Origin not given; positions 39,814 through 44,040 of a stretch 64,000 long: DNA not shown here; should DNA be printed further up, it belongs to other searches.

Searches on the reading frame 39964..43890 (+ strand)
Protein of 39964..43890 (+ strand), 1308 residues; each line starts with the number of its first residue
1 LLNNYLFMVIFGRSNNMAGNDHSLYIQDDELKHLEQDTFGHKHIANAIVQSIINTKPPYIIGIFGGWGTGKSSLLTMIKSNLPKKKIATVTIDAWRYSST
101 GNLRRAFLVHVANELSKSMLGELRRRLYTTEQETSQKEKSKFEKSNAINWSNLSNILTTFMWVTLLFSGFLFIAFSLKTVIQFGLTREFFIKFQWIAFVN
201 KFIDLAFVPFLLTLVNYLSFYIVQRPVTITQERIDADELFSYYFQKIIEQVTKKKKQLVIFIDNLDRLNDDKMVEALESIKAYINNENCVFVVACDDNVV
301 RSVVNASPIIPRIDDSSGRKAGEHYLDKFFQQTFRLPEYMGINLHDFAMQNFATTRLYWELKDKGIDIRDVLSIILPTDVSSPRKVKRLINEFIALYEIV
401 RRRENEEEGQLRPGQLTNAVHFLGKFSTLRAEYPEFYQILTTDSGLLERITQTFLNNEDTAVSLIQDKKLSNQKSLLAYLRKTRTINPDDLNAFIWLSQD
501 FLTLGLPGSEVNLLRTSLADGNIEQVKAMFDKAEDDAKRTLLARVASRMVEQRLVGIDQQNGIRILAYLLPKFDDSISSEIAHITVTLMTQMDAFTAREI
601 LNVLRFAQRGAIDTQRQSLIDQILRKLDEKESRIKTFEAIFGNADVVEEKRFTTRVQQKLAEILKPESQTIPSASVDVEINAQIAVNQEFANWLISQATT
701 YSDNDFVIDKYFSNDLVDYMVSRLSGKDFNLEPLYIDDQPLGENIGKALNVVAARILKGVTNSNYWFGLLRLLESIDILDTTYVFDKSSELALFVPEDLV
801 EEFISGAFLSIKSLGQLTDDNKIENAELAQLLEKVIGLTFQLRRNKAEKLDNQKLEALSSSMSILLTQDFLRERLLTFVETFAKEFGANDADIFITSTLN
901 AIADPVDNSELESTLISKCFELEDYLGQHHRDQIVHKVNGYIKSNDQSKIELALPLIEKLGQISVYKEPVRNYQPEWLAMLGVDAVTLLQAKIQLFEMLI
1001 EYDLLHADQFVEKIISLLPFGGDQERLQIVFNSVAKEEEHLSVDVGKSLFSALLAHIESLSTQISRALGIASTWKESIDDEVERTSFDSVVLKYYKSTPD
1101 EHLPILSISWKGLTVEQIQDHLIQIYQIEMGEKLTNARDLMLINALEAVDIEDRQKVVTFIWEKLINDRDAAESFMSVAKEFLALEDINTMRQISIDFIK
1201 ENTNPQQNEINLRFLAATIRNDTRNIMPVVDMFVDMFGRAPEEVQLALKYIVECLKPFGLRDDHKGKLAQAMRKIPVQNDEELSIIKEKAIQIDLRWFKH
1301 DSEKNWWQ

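Call 9: search_protein_families(library=pfam, proteins=[window:39964-43890:+], max_evalue=0.001)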
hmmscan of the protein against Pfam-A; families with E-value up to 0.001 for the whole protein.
window:39964-43890:+ (1308 aa): 5 families
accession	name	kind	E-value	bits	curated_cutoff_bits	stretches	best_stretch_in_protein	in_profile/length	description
PF07693.20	KAP_NTPase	-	6.6e-39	134.3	20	1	42-399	2-292/293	KAP family P-loop domain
PF20693.3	YobI-ATPase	-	1.6e-12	48.1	27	1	52-300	8-255/363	YobI-like P-loop NTPase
PF01637.24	ATPase_2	-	1.5e-07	31.9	33.2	1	49-313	11-174/225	ATPase domain predominantly from Archaea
PF13401.12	AAA_22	-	8.7e-07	29.7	27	0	59-129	6-77/130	AAA domain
PF13191.12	AAA_16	-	4.2e-06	27.8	32.6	1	63-272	29-148/167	AAA ATPase domain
